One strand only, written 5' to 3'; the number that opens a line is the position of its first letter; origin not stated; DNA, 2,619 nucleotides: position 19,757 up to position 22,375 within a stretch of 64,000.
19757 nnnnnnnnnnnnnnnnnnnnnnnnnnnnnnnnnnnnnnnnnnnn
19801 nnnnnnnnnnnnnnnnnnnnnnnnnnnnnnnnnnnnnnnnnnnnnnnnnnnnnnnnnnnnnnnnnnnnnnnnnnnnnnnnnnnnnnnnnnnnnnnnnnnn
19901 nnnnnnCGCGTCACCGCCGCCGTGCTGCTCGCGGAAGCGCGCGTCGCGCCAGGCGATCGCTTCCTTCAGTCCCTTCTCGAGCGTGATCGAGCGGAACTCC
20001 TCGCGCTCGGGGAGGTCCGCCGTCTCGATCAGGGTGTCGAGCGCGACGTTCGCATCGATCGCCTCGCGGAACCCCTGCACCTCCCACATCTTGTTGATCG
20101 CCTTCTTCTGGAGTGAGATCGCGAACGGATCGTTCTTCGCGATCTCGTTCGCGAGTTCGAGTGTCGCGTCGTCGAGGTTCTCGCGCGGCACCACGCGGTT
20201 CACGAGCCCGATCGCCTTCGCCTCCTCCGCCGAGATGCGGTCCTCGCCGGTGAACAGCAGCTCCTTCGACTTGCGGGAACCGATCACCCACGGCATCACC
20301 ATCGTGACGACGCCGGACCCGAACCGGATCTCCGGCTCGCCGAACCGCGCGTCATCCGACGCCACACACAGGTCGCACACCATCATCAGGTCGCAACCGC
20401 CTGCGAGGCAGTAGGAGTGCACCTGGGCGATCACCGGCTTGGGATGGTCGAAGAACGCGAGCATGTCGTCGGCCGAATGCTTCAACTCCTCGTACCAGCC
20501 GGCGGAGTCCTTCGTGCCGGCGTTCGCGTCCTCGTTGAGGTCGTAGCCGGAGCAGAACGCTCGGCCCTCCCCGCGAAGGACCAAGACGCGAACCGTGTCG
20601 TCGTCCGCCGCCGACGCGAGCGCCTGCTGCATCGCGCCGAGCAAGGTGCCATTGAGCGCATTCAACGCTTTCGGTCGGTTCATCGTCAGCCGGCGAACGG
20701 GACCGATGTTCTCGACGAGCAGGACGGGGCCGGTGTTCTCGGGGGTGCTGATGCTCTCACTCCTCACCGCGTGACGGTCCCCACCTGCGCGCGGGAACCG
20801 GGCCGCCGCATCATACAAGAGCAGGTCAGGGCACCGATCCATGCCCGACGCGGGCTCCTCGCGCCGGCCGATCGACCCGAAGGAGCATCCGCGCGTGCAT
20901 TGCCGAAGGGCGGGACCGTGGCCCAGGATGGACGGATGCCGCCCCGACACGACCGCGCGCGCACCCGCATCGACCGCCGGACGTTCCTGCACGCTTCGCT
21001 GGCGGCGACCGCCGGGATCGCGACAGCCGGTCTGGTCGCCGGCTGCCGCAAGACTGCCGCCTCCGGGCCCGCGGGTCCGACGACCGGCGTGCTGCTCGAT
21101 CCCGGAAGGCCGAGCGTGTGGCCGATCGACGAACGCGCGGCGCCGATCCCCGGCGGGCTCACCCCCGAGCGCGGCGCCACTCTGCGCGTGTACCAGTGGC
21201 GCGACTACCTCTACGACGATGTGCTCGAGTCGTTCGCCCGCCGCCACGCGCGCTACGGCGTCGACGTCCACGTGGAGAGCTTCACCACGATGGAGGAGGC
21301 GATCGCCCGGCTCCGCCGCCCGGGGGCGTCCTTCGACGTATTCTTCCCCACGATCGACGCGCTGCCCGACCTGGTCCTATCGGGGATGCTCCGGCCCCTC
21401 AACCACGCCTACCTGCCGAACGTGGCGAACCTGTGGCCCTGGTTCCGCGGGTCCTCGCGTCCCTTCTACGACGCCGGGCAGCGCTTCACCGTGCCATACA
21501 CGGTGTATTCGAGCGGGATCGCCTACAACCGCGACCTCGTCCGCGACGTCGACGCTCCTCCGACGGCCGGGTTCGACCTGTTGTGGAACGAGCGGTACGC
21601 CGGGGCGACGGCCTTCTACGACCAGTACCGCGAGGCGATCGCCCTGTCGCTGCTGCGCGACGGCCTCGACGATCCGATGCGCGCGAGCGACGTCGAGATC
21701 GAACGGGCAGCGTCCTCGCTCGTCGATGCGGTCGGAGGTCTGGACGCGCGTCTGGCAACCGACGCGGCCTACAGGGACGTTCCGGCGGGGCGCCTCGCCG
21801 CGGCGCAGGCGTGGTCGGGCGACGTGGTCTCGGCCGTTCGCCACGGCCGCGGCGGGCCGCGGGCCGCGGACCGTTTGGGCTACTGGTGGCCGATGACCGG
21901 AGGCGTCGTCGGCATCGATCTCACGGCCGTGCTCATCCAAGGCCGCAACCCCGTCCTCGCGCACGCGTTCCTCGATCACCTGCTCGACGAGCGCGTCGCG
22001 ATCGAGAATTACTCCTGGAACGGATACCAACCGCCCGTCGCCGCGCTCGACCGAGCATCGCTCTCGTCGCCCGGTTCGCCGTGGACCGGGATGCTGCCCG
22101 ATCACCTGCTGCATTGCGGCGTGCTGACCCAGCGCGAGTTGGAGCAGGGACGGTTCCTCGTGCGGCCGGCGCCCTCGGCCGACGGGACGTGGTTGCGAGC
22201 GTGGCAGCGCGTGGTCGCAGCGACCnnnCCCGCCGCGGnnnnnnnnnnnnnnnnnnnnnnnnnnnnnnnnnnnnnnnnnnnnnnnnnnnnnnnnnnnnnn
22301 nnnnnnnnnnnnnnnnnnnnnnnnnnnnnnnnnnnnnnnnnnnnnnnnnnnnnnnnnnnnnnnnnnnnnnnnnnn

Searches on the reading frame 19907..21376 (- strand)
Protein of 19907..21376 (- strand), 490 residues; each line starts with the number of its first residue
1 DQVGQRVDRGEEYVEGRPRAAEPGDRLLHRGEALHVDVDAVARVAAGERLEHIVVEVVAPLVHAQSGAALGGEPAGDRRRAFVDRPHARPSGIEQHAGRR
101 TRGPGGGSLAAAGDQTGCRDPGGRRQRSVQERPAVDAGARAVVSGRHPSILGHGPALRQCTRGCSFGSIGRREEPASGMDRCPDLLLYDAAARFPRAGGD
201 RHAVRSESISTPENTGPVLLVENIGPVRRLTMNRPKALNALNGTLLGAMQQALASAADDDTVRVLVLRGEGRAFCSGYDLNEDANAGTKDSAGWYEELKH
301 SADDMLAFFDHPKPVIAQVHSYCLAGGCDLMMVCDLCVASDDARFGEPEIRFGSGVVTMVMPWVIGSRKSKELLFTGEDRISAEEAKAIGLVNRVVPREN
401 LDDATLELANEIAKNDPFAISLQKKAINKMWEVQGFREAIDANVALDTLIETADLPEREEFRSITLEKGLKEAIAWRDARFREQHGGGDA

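Call 47: search_protein_families(library=pfam, proteins=[window:19907-21376:-], max_evalue=0.00001)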
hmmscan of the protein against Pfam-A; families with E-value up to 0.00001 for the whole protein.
window:19907-21376:- (490 aa): 2 families
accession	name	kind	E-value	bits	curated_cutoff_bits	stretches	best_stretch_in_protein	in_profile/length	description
PF00378.25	ECH_1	-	3.3e-48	164.7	27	1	227-445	6-222/251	Enoyl-CoA hydratase/isomerase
PF16113.10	ECH_2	-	9.5e-26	91.5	27.2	1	227-446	1-228/335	Enoyl-CoA hydratase/isomerase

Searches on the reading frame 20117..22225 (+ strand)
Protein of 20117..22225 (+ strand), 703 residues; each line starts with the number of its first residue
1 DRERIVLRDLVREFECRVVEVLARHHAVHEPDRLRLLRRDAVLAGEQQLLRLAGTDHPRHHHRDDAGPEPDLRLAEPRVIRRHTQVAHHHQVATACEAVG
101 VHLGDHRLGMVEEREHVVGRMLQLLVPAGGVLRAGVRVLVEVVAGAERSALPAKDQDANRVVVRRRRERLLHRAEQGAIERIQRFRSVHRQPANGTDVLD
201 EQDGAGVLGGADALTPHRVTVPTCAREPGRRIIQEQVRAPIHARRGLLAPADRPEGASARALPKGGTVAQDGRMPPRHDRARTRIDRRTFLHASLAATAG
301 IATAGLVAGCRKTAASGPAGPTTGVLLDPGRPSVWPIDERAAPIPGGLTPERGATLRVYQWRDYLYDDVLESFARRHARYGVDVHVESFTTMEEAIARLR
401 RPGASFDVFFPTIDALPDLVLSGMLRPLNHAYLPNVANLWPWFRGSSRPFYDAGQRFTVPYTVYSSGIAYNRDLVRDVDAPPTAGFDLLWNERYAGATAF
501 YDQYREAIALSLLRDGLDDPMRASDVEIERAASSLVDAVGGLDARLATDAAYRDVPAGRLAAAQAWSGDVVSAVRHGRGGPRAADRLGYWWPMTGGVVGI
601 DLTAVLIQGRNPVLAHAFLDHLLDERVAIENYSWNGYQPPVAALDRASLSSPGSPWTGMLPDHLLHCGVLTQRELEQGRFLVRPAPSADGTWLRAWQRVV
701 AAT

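Call 47: search_protein_families(library=pfam, proteins=[window:20117-22225:+], max_evalue=0.00001)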
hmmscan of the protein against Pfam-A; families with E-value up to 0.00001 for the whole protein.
window:20117-22225:+ (703 aa): 2 families
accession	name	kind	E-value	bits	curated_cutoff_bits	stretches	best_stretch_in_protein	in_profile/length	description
PF13416.11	SBP_bac_8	-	1.4e-14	55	27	1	378-642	8-263/279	Bacterial extracellular solute-binding protein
PF01547.30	SBP_bac_1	-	3.7e-06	27.6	26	0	390-626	34-304/307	Bacterial extracellular solute-binding protein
